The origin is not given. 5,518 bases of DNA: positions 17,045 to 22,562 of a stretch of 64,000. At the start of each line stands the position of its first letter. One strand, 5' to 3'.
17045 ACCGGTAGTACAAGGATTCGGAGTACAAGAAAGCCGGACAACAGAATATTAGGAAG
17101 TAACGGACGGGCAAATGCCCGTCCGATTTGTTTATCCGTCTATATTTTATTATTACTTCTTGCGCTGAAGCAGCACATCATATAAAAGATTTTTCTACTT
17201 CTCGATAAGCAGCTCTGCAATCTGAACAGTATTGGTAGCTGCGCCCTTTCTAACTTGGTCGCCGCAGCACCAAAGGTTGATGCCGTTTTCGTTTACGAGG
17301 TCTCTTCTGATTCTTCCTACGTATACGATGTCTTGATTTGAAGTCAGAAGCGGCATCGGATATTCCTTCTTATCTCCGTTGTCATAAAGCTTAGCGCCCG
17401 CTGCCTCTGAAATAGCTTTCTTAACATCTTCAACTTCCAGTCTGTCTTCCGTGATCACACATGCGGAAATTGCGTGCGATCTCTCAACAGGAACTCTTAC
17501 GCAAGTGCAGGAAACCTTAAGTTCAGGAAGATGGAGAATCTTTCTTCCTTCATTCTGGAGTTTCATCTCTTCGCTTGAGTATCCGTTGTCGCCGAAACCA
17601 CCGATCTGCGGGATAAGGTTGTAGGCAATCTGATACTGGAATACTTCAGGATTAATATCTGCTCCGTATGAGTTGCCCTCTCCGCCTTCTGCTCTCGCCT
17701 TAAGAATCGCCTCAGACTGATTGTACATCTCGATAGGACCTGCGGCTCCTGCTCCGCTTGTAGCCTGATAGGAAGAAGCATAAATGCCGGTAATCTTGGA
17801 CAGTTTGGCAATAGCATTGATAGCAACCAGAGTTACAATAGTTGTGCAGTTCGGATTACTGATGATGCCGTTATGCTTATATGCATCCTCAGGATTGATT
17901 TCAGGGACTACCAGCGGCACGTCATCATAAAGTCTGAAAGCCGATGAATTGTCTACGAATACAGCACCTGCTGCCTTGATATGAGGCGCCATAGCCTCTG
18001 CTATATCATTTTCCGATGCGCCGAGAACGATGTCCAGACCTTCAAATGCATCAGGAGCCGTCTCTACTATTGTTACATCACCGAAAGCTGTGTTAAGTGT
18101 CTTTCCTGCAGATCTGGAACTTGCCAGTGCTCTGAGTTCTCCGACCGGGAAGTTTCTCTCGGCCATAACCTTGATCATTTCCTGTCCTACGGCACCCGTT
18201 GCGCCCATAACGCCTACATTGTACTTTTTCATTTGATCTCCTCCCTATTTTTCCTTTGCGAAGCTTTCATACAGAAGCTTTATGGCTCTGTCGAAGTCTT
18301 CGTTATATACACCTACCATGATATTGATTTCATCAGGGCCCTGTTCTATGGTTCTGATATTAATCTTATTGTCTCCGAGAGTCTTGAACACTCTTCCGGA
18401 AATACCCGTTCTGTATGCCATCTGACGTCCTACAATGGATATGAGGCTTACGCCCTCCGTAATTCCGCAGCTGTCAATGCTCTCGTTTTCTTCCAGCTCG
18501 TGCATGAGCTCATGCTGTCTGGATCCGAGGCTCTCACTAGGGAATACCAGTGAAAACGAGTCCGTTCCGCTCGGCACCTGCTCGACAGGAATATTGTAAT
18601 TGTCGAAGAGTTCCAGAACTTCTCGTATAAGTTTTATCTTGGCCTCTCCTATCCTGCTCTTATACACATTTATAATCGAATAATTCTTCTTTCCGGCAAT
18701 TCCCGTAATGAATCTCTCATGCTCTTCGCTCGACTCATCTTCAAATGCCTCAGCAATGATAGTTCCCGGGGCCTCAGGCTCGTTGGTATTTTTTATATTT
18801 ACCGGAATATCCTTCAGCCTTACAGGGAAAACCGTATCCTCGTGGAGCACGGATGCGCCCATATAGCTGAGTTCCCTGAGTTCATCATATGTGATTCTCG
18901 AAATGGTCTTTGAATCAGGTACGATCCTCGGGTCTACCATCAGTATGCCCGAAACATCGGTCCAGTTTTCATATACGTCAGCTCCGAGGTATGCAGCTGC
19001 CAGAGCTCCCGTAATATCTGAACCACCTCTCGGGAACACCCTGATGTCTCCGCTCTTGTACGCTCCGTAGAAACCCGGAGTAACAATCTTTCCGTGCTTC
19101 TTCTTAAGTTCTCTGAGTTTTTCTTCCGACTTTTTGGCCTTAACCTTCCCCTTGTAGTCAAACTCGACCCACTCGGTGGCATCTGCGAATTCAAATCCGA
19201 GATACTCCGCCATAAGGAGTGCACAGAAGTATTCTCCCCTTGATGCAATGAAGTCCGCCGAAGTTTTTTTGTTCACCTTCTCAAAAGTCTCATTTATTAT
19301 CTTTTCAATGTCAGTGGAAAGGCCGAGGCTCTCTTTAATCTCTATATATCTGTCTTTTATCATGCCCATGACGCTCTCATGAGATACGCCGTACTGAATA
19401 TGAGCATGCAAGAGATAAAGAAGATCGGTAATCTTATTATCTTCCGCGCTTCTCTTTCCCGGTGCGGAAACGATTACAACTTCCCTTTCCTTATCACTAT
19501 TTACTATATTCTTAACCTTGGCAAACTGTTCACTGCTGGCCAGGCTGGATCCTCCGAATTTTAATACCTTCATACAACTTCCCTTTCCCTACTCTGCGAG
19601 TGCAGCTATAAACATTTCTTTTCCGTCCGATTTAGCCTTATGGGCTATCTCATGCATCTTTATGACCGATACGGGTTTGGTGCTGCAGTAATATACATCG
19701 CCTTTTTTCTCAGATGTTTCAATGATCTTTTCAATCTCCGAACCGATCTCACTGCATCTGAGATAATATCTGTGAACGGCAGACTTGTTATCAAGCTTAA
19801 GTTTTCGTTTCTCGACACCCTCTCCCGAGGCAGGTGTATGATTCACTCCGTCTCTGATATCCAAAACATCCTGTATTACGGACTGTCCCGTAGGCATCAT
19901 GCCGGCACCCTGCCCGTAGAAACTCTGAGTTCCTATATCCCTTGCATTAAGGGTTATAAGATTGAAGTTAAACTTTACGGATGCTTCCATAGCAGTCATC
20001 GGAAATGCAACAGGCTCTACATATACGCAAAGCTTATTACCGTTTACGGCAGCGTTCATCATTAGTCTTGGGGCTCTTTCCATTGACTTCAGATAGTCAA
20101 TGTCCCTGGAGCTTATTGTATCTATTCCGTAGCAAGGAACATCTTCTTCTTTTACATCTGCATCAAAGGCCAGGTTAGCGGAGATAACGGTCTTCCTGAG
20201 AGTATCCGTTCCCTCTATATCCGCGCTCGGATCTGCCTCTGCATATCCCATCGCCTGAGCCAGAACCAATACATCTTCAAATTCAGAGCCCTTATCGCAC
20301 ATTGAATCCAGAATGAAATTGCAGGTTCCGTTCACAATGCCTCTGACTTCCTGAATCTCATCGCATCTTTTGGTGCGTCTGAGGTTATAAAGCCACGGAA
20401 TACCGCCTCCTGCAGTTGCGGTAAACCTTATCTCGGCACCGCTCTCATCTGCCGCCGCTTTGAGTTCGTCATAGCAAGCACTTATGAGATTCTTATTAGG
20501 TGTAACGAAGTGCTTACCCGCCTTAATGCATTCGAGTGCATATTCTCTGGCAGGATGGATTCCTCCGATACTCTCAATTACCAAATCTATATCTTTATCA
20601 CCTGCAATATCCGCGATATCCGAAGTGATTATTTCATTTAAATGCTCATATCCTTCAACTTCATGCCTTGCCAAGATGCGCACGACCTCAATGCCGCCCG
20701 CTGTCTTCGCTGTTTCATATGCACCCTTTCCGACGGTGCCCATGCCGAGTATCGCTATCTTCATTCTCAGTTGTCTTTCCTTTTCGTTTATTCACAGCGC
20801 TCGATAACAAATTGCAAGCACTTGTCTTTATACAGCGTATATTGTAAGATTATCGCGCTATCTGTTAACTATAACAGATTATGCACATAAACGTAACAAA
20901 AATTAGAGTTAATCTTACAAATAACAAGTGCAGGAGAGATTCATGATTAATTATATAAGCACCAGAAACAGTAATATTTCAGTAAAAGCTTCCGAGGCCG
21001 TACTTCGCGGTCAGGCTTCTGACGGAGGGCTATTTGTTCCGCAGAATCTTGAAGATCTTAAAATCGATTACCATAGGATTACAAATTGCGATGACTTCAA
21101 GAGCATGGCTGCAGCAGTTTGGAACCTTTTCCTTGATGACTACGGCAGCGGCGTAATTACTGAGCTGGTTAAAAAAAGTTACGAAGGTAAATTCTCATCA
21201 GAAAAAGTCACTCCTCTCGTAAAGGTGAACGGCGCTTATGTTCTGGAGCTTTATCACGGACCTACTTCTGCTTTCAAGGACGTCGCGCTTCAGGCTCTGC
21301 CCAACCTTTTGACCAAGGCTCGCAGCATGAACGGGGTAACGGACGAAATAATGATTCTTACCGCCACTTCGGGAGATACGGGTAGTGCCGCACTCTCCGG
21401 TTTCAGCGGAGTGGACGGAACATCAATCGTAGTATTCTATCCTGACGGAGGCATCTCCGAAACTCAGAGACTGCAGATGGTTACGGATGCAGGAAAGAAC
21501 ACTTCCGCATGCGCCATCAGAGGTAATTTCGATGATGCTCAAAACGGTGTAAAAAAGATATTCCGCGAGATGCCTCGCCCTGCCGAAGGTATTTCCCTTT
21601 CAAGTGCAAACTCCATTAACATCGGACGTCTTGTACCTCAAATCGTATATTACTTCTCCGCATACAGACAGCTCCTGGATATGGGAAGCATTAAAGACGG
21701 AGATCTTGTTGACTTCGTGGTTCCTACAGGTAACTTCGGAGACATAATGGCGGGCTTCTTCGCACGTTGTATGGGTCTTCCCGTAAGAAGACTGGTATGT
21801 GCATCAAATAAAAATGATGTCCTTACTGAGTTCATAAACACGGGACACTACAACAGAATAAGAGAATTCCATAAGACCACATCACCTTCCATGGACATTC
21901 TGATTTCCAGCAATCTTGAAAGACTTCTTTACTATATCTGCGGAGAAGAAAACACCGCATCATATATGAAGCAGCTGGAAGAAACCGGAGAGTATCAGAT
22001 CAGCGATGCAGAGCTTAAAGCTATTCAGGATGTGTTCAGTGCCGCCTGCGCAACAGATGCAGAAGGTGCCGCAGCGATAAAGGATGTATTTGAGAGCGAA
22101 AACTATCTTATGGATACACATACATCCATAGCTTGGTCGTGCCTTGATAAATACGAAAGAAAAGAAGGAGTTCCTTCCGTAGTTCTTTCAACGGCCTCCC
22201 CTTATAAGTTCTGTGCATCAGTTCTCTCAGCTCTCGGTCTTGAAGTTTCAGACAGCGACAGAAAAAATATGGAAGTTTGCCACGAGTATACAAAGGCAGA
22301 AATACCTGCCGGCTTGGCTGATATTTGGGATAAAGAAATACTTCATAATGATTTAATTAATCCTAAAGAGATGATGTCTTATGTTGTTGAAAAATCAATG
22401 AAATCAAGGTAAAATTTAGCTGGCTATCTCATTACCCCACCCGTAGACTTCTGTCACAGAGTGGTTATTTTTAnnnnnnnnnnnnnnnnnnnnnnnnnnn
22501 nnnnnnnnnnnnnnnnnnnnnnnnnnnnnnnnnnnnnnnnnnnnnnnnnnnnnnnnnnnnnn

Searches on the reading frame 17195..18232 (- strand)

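Call 9: search_protein_families(library=ncbifam, max_evalue=1e-8, proteins=[window:17195-18232:-])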
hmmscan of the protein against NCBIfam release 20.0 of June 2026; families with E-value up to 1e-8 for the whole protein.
window:17195-18232:- (345 aa): 10 families
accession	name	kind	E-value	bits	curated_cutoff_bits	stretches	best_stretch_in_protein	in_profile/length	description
NF011456.0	PRK14874.1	equivalog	1.8e-122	408.7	223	1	1-344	2-342/346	aspartate-semialdehyde dehydrogenase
TIGR01296.1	asd_B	equivalog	1.5e-114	382.6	324.2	1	5-344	1-338/339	aspartate-semialdehyde dehydrogenase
NF005229.0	PRK06728.1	equivalog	6.6e-76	255.4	628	1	2-345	4-344/347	aspartate-semialdehyde dehydrogenase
NF004224.0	PRK05671.1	equivalog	4.4e-59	200.6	284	1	3-344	4-333/336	aspartate-semialdehyde dehydrogenase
NF006416.0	PRK08664.1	subfamily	9.6e-45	153.3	232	2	1-165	1-185/350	aspartate-semialdehyde dehydrogenase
NF005957.0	PRK08040.1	equivalog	1.3e-44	153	273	1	4-344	5-332/336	aspartate-semialdehyde dehydrogenase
TIGR00978.1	asd_EA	equivalog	9.7e-37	126.8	301.2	1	5-165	2-183/342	aspartate-semialdehyde dehydrogenase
NF005144.0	PRK06598.1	subfamily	1.2e-29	103.6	198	1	4-335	2-360/369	aspartate-semialdehyde dehydrogenase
TIGR01745.1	asd_gamma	equivalog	1.4e-21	76.9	402.9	1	5-337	2-360/366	aspartate-semialdehyde dehydrogenase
TIGR01850.1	argC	equivalog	2e-13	50.3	233.6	1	5-164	2-186/345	N-acetyl-gamma-glutamyl-phosphate reductase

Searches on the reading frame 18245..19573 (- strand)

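Call 8: search_protein_families(library=ncbifam, max_evalue=1e-8, proteins=[window:18245-19573:-])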
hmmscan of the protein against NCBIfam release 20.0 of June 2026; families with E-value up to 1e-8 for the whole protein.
window:18245-19573:- (442 aa): 24 families
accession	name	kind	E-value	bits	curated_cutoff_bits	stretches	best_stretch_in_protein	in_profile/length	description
NF006540.0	PRK09034.1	equivalog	9e-148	492.6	434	1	1-441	1-451/454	aspartate kinase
TIGR00657.1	asp_kinases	subfamily_domain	3.8e-78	263.5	208.7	1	3-439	5-441/442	aspartate kinase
NF006959.0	PRK09436.1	equivalog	7e-74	249.3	726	1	1-440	1-461/819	bifunctional aspartate kinase/homoserine dehydrogenase I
NF004938.0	PRK06291.1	equivalog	4.2e-67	226.8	528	1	2-441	3-464/468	aspartate kinase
NF006570.0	PRK09084.1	equivalog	1.7e-65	221.9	455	1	1-440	4-450/452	lysine-sensitive aspartokinase 3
TIGR00656.1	asp_kin_monofn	equivalog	2.6e-62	211.1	402.25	1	3-439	5-405/407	aspartate kinase, monofunctional class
NF006068.0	PRK08210.1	equivalog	8.4e-48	163.5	474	1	91-441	57-403/405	aspartate kinase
NF005154.0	PRK06635.1-2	equivalog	2.7e-46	158.7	376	1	149-440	119-404/407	aspartate kinase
NF005155.0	PRK06635.1-4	equivalog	1.5e-44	152.6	346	1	149-439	117-402/407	aspartate kinase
NF006515.0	PRK08961.1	equivalog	3e-41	141.3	802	1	2-439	10-460/861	bifunctional aspartate kinase/diaminopimelate decarboxylase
NF005656.0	PRK07431.1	equivalog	4.2e-38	131.2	657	1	151-439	119-410/587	aspartate kinase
NF005156.0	PRK06635.1-5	equivalog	6.4e-38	130.5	594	1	150-441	118-403/411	aspartate kinase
NF005153.0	PRK06635.1-1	equivalog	1.4e-37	129.8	585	1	163-439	131-406/421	aspartate kinase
NF007003.0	PRK09466.1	subfamily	3.7e-37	128.2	582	1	3-439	14-453/810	bifunctional aspartate kinase/homoserine dehydrogenase II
NF004579.0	PRK05925.1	equivalog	1e-34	120.3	665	1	3-420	5-416/440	aspartate kinase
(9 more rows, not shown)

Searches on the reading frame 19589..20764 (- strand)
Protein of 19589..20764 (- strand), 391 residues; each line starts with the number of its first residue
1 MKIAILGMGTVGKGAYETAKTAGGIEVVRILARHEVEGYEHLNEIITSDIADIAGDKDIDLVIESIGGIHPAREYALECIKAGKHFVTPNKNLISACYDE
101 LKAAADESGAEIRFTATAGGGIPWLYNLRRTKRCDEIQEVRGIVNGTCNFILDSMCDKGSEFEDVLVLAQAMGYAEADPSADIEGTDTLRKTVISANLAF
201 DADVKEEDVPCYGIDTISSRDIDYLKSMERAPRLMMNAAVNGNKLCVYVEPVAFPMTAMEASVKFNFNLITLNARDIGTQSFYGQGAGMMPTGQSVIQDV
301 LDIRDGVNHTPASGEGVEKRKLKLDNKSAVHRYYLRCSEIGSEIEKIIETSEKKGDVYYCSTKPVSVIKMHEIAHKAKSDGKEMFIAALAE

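Call 8: search_protein_families(library=ncbifam, max_evalue=1e-8, proteins=[window:19589-20764:-])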
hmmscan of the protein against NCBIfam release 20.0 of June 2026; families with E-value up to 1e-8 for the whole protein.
window:19589-20764:- (391 aa): 7 families
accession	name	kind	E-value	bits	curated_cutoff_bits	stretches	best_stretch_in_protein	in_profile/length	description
NF004976.0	PRK06349.1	subfamily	2.5e-88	297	205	1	1-338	5-355/430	homoserine dehydrogenase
NF004912.0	PRK06270.1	equivalog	7.1e-58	196.6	373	1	24-306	54-339/343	homoserine dehydrogenase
NF006235.0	PRK08374.1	equivalog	7.3e-32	110.8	451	1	58-301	91-326/336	homoserine dehydrogenase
NF005002.0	PRK06392.1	equivalog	2.9e-25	88.9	296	1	40-221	68-251/329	homoserine dehydrogenase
NF005290.0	PRK06813.1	equivalog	5.5e-22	78.2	286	1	52-284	84-317/346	homoserine dehydrogenase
NF006959.0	PRK09436.1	equivalog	1.2e-21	76.4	726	1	73-209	562-699/819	bifunctional aspartate kinase/homoserine dehydrogenase I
NF007003.0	PRK09466.1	subfamily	5.6e-16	58.1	582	1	24-198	509-683/810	bifunctional aspartate kinase/homoserine dehydrogenase II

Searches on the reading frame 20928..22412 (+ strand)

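Call 8: search_protein_families(library=ncbifam, max_evalue=1e-8, proteins=[window:20928-22412:+])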
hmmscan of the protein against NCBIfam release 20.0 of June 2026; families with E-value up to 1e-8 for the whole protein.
window:20928-22412:+ (494 aa): 1 family
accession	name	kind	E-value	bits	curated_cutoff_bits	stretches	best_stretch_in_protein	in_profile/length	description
TIGR00260.1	thrC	equivalog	5.7e-75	252.6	167.1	1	81-438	19-334/340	threonine synthase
